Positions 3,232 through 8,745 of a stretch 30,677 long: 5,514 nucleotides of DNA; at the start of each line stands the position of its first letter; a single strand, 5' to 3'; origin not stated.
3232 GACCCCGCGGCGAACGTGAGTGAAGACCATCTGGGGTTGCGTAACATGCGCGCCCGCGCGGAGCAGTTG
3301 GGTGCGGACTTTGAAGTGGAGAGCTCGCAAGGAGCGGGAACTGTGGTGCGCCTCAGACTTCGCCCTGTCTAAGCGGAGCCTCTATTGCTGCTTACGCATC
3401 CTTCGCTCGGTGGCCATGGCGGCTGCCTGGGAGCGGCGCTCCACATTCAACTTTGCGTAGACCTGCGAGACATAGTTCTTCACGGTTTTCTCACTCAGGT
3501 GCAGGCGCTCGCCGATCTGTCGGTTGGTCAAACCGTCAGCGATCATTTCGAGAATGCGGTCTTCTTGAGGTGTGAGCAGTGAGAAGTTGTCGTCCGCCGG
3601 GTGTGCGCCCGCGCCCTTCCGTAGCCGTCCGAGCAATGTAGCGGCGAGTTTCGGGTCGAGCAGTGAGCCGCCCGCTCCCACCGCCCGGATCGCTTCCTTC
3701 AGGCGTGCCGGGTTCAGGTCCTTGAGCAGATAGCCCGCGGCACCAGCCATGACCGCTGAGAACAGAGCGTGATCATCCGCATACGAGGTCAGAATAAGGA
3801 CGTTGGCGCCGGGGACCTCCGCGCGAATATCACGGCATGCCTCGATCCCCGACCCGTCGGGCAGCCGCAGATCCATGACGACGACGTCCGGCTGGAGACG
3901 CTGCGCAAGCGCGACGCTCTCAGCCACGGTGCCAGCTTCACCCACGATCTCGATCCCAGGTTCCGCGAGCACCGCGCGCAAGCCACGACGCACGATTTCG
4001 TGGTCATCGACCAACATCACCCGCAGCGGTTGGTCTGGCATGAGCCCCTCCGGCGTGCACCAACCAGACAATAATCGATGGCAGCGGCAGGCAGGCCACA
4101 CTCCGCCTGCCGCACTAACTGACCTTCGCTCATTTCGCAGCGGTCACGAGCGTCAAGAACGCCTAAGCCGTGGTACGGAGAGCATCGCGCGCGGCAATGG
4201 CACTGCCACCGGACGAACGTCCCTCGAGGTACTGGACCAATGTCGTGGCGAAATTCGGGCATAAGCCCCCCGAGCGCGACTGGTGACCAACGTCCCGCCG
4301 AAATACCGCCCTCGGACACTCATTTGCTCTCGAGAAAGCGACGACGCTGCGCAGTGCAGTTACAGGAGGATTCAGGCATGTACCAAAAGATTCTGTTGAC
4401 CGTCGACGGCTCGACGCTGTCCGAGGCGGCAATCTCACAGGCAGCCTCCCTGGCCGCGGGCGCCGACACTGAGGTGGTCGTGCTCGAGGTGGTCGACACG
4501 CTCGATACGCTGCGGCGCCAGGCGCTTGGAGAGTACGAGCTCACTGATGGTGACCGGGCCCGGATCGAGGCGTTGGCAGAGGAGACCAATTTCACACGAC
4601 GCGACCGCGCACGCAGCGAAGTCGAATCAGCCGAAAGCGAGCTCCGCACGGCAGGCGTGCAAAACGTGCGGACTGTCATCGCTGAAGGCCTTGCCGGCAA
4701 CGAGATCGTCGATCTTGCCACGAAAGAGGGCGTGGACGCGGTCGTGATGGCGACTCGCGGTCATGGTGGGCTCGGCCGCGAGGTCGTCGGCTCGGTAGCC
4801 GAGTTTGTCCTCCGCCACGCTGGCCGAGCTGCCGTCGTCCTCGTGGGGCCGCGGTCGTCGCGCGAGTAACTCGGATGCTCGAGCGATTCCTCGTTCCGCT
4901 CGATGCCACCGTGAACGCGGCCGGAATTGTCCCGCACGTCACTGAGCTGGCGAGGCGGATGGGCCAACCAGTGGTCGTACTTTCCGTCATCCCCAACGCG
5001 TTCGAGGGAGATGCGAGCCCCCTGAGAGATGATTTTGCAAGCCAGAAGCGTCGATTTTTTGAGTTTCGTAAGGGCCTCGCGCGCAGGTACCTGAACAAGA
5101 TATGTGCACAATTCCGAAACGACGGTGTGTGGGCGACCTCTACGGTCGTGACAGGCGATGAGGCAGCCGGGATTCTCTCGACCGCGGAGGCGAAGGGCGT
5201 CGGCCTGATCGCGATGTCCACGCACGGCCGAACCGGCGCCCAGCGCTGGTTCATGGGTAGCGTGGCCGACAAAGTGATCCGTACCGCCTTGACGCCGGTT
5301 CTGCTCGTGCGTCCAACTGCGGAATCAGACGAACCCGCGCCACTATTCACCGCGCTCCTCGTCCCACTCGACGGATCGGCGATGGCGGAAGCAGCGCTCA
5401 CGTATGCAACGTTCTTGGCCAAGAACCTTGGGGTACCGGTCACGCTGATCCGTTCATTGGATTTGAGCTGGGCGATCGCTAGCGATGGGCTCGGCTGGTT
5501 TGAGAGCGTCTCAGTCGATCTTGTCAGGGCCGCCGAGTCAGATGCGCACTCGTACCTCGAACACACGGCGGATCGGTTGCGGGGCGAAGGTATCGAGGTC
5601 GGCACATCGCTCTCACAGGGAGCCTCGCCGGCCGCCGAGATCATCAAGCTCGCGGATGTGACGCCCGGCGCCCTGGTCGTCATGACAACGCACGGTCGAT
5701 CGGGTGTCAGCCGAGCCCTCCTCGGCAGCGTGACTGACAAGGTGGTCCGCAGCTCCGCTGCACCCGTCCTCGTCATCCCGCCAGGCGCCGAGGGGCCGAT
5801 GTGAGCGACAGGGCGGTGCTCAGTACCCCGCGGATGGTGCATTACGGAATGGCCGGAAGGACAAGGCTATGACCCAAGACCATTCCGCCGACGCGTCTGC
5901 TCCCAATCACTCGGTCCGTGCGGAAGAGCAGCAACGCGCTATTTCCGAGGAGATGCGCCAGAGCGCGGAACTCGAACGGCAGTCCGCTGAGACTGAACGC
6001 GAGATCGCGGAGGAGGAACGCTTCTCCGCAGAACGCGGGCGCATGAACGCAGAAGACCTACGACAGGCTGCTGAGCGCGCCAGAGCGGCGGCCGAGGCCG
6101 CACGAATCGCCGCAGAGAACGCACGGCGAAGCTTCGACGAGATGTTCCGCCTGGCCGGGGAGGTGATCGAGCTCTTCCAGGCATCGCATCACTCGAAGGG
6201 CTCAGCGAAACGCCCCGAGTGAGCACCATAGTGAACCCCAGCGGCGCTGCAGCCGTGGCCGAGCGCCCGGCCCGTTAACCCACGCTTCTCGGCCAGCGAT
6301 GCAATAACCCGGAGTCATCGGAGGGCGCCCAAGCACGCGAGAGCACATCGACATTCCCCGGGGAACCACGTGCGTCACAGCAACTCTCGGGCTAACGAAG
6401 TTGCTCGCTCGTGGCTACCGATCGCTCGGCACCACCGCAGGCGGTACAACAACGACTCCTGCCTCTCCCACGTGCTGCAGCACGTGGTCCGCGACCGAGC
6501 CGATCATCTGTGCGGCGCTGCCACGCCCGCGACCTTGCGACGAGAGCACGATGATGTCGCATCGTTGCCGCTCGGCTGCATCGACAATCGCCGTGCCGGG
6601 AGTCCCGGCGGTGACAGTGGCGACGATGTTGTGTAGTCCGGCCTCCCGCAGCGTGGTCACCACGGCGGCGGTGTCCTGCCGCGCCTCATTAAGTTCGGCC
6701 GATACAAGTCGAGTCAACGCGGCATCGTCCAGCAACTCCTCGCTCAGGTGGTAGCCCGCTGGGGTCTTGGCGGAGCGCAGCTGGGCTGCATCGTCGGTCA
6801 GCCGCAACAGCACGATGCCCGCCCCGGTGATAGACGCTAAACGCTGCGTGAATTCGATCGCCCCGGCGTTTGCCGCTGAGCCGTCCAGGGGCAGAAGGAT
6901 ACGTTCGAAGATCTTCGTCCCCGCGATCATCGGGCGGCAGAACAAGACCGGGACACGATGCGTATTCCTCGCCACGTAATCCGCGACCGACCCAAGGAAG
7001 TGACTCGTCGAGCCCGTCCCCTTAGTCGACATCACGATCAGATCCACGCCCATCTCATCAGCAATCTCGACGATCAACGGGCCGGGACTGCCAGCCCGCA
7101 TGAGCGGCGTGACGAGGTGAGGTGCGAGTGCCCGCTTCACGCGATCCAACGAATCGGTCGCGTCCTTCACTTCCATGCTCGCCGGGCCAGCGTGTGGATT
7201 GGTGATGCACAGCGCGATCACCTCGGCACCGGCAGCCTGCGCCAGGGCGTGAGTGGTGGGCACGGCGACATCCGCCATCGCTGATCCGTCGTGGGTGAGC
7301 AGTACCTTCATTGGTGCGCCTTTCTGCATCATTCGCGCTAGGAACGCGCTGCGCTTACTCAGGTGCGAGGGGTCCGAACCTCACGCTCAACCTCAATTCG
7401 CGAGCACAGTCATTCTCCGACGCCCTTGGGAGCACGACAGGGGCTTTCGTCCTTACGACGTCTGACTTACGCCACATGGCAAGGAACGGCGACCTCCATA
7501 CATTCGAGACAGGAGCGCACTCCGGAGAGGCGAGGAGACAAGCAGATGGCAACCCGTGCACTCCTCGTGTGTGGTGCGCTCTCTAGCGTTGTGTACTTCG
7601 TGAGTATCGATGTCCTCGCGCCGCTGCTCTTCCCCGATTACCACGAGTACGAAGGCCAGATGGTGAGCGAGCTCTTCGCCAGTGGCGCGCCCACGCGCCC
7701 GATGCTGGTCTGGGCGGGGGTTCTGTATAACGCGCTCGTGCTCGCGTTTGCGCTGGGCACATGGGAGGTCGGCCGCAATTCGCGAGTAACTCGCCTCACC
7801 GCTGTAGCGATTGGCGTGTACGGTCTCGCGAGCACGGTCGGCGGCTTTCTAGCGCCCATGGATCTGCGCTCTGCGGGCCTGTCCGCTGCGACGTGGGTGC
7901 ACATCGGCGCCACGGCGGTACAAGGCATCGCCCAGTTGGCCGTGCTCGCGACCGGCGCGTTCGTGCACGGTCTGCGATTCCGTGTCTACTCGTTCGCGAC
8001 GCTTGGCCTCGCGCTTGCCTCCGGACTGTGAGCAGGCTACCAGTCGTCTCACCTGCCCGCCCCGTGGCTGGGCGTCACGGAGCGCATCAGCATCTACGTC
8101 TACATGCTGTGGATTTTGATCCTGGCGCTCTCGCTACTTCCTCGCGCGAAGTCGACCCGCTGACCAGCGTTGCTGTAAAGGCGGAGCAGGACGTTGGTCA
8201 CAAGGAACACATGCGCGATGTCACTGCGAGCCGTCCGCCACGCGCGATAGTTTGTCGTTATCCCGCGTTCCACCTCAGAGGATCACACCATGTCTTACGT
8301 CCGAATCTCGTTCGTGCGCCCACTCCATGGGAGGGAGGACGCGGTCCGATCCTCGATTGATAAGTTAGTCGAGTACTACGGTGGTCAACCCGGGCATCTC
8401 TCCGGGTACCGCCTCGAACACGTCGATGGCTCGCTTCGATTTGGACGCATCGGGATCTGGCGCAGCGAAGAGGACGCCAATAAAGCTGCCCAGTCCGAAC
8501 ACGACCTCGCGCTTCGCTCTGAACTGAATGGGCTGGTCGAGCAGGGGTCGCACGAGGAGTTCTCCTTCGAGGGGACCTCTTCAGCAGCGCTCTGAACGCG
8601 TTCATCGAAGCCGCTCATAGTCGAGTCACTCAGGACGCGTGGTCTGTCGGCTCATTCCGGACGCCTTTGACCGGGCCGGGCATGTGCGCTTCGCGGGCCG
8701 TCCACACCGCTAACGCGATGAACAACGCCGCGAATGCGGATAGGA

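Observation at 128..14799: A mobile, self-contained DosR-like hypoxia/dormancy regulon on a tRNA-Asp island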

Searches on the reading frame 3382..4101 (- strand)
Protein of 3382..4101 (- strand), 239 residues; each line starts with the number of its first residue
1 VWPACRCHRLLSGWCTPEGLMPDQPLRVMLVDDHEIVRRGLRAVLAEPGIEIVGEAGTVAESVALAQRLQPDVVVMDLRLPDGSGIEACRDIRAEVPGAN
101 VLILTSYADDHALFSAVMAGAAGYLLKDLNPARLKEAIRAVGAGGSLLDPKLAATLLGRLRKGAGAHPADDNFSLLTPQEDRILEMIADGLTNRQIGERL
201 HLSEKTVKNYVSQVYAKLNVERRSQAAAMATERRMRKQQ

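Call 10: search_protein_families(library=pfam, proteins=[window:3382-4101:-], max_evalue=0.01)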
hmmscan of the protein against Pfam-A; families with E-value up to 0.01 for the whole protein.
window:3382-4101:- (239 aa): 6 families
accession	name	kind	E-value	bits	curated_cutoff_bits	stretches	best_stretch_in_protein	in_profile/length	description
PF00072.30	Response_reg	-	4e-26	91.8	30.2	1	28-139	1-111/111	Response regulator receiver domain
PF00196.25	GerE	-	2.1e-19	69.3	23.5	1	175-230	2-57/57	Bacterial regulatory proteins, luxR family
PF08281.18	Sigma70_r4_2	-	1.3e-07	31.6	25.7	1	176-218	11-54/54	Sigma-70, region 4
PF13384.12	HTH_23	-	0.00029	21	24.6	1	182-212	9-39/50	Homeodomain-like domain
PF13412.12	HTH_24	-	0.0011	18.9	21.9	1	183-212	8-39/48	Winged helix-turn-helix DNA-binding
PF04545.22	Sigma70_r4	-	0.0011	18.8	24.1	1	176-218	5-48/50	Sigma-70, region 4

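Call 31: search_solved_structures(query=window:3382-4041:-, max_evalue=1e-10, show_alignments=2)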
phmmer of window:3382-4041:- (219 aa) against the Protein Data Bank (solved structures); distinct sequences matched with E-value up to 1e-10: 56.
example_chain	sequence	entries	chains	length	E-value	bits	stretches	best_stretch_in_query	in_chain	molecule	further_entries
3c3w_A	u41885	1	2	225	3.4e-63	216.2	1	6-215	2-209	TWO COMPONENT TRANSCRIPTIONAL REGULATORY PROTEIN DEVR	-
5hev_A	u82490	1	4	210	5.7e-39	137.2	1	6-212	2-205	Response regulator protein VraR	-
7ve6_A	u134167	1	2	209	4.6e-38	134.2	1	6-213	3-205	Response regulator protein VraR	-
4gvp_A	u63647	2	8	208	5.7e-38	133.9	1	6-213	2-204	Response regulator protein vraR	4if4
1a04_A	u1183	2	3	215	5.5e-34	120.9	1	4-214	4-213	NITRATE/NITRITE RESPONSE REGULATOR PROTEIN NARL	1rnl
4yn8_A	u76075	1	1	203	8.6e-30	107.2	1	5-214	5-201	Response regulator ChrA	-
4ldz_A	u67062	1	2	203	4e-26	95.3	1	7-213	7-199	Transcriptional regulatory protein DesR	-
3cz5_A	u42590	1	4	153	1.6e-25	93.3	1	6-143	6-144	Two-component response regulator, LuxR family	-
4zmr_A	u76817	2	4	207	7.9e-21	78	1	6-212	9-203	Response regulator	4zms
4hye_A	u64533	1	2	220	9.9e-21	77.6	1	6-212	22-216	Response regulator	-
9rhz_C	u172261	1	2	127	3e-18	69.5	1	4-118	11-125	Chemotaxis protein CheY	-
4iga_A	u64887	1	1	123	4.2e-18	69.1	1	7-121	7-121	Chemotaxis protein CheY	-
1tmy_A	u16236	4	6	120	4.6e-18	68.9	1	7-121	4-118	CHEY PROTEIN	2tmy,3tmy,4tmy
1u0s_Y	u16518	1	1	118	6e-18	68.6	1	7-121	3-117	Chemotaxis protein cheY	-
6er7_A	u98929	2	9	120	2.5e-17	66.5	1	7-119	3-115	120aa long hypothetical chemotaxis protein (CheY)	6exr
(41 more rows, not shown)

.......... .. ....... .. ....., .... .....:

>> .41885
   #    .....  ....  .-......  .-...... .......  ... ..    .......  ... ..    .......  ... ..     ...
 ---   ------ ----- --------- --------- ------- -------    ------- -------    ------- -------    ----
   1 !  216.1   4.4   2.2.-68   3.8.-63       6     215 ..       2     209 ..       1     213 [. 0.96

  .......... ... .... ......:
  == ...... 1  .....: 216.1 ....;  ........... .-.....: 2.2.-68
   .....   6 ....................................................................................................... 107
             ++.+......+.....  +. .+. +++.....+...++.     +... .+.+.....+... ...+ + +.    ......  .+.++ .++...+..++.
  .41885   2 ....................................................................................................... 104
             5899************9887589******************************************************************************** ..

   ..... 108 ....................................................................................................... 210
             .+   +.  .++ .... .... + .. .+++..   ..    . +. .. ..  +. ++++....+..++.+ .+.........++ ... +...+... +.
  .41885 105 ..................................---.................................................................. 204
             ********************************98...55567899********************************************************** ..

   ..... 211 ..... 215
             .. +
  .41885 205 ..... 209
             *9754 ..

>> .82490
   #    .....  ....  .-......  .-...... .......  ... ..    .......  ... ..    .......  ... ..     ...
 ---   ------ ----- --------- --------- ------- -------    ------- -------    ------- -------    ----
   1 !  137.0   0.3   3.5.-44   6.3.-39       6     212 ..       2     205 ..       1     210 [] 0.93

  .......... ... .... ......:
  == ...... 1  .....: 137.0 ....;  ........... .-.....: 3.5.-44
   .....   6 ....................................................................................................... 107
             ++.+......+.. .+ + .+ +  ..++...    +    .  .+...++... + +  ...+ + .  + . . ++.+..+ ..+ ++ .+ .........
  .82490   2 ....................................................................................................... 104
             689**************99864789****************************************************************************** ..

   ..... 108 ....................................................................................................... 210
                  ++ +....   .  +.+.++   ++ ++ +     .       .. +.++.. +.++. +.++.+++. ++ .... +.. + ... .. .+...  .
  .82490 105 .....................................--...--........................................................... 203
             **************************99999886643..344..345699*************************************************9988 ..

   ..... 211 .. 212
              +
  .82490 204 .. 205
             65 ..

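Call 38: search_protein_families(library=ncbifam, proteins=[window:3382-4041:-], max_evalue=0.00001)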
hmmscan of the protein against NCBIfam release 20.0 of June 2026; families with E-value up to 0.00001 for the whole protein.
window:3382-4041:- (219 aa): 73 families (the best 25 are shown)
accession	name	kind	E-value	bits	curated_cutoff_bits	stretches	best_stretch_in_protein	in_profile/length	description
NF047785.1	respo_reg_MadR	equivalog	8.1e-52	175.6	300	1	6-213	1-206/209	MadR family response regulator transcription factor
NF007935.0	PRK10651.1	equivalog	4.9e-45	153.4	250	1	3-214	4-214/216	two-component system response regulator NarL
NF007708.0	PRK10403.1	equivalog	3.7e-43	147.5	343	1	4-213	5-211/215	nitrate/nitrite response regulator protein NarP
NF052445.1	RespRegMctR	equivalog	5.5e-39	133.7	300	1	6-210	2-199/205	two-component system response regulator MctR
NF007018.1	PRK09483.1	equivalog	6.8e-36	123.9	280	1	7-213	3-206/217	UvrY/SirA/GacA family response regulator transcription factor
NF011896.0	PRK15369.1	equivalog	2.4e-35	122.1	242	1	6-210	4-204/211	two component system response regulator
NF041830.1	RR_TF_ErdR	exception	1.7e-24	86.7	390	1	8-209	4-204/213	response regulator transcription factor ErdR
NF041367.1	CheY_Halo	equivalog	1.5e-21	76.9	200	1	8-120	1-112/114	chemotaxis protein CheY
NF007685.0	PRK10360.1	equivalog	3.6e-21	75.9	258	1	7-203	3-185/196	response regulator transcription factor UhpA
NF007419.0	PRK09958.1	equivalog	3.4e-20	72.5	251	1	9-201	4-189/204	acid-sensing system DNA-binding response regulator EvgA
NF006900.1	PRK09390.1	equivalog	4e-17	62.4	255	1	7-211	6-198/203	response regulator FixJ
NF001965.0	PRK00742.1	subfamily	6e-17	61.9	293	1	5-109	3-109/357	chemotaxis-specific protein-glutamate methyltransferase CheB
NF008469.0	PRK11361.1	equivalog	6.3e-17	61.4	714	1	7-115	6-113/461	acetoacetate metabolism transcriptional regulator AtoC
NF007403.0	PRK09935.1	equivalog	3.2e-16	59.6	271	1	5-201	3-195/210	fimbria biosynthesis transcriptional regulator FimZ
NF008677.0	PRK11697.1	equivalog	6.2e-16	58.5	246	1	6-121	2-115/238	two-component system response regulator BtsR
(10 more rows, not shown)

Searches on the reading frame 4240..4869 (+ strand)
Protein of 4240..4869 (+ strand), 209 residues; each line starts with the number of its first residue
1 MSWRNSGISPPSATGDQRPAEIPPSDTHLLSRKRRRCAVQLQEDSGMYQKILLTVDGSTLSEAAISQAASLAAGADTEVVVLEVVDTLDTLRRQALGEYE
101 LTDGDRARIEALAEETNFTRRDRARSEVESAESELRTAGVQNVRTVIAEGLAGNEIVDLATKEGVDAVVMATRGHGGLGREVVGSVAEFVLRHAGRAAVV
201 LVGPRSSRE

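Call 10: search_protein_families(library=pfam, proteins=[window:4240-4869:+], max_evalue=0.01)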
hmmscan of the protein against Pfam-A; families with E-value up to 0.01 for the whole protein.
window:4240-4869:+ (209 aa): 1 family
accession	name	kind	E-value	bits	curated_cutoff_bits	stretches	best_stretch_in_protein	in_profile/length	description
PF00582.32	Usp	-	2e-25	90.4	24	1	47-194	1-133/141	Universal stress protein family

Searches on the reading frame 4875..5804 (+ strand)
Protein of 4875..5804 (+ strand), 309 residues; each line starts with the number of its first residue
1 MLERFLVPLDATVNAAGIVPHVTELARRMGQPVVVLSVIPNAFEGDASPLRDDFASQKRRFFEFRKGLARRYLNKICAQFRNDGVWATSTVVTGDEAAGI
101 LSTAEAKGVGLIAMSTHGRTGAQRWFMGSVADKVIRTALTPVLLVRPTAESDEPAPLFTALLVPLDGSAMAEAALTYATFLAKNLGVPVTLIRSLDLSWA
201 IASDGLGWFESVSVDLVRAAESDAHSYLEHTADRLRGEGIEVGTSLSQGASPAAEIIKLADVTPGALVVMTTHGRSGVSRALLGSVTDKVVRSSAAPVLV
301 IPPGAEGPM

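Call 10: search_protein_families(library=pfam, proteins=[window:4875-5804:+], max_evalue=0.01)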
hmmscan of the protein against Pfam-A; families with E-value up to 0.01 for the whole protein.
window:4875-5804:+ (309 aa): 1 family
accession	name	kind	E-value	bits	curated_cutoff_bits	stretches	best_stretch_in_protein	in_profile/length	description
PF00582.32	Usp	-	7.7e-46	156.6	24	2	161-302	5-141/141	Universal stress protein family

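Call 58: search_solved_structures(query=window:4875-5804:+, max_evalue=0.000001)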
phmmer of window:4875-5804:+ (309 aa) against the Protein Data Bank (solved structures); distinct sequences matched with E-value up to 0.000001: 3.
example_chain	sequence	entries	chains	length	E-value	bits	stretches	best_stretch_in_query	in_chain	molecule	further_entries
4wny_A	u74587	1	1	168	2.1e-12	50.2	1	154-303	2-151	Universal stress protein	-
3loq_A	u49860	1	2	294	1.4e-10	44.2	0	93-192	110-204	universal stress protein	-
1mjh_A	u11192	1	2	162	7.5e-08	35.3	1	209-301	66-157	PROTEIN (ATP-BINDING DOMAIN OF PROTEIN MJ0577)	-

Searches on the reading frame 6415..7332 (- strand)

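Call 10: search_protein_families(library=pfam, proteins=[window:6415-7332:-], max_evalue=0.01)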
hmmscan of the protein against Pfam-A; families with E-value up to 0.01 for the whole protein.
window:6415-7332:- (305 aa): 4 families
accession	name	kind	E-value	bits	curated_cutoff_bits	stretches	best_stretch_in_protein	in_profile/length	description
PF00582.32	Usp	-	4.4e-34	118.5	24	2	142-288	2-133/141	Universal stress protein family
PF02310.24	B12-binding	-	0.0025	18.1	32.1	0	224-277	20-72/121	B12 binding domain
PF00875.24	DNA_photolyase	-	0.0028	18.1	26.6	1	29-107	16-100/164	DNA photolyase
PF07440.17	Caerin_1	-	0.0031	18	25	0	277-288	6-17/24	Caerin 1 protein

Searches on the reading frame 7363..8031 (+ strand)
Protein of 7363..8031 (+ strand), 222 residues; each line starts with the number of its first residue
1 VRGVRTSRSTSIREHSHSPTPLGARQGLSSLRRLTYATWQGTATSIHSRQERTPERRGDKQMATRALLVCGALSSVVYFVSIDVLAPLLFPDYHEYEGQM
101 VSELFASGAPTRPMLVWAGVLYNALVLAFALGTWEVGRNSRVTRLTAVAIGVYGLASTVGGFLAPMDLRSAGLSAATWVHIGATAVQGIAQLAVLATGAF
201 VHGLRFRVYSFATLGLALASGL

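Call 10: search_protein_families(library=pfam, proteins=[window:7363-8031:+], max_evalue=0.01)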
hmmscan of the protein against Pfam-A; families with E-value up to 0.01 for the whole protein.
window:7363-8031:+ (222 aa): 1 family
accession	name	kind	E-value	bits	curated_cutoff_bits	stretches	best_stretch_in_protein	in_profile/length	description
PF06197.19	DUF998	-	3.4e-11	43.6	30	1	76-216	4-145/184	Protein of unknown function (DUF998)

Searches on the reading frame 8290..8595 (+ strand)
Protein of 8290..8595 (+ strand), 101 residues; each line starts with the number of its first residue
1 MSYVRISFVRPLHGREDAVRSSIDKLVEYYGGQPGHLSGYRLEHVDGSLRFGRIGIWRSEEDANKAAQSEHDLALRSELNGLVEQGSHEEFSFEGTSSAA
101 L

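Call 10: search_protein_families(library=pfam, proteins=[window:8290-8595:+], max_evalue=0.01)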
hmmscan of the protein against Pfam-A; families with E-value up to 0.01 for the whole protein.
window:8290-8595:+ (101 aa): 1 family
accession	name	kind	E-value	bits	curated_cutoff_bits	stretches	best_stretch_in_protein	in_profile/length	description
PF03992.22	ABM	-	0.00012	22.6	23.1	1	5-71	4-71/78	Antibiotic biosynthesis monooxygenase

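Call 38: search_protein_families(library=ncbifam, proteins=[window:8290-8595:+], max_evalue=0.00001)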
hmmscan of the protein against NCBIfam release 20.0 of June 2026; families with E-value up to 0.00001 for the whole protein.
window:8290-8595:+ (101 aa): 0 families
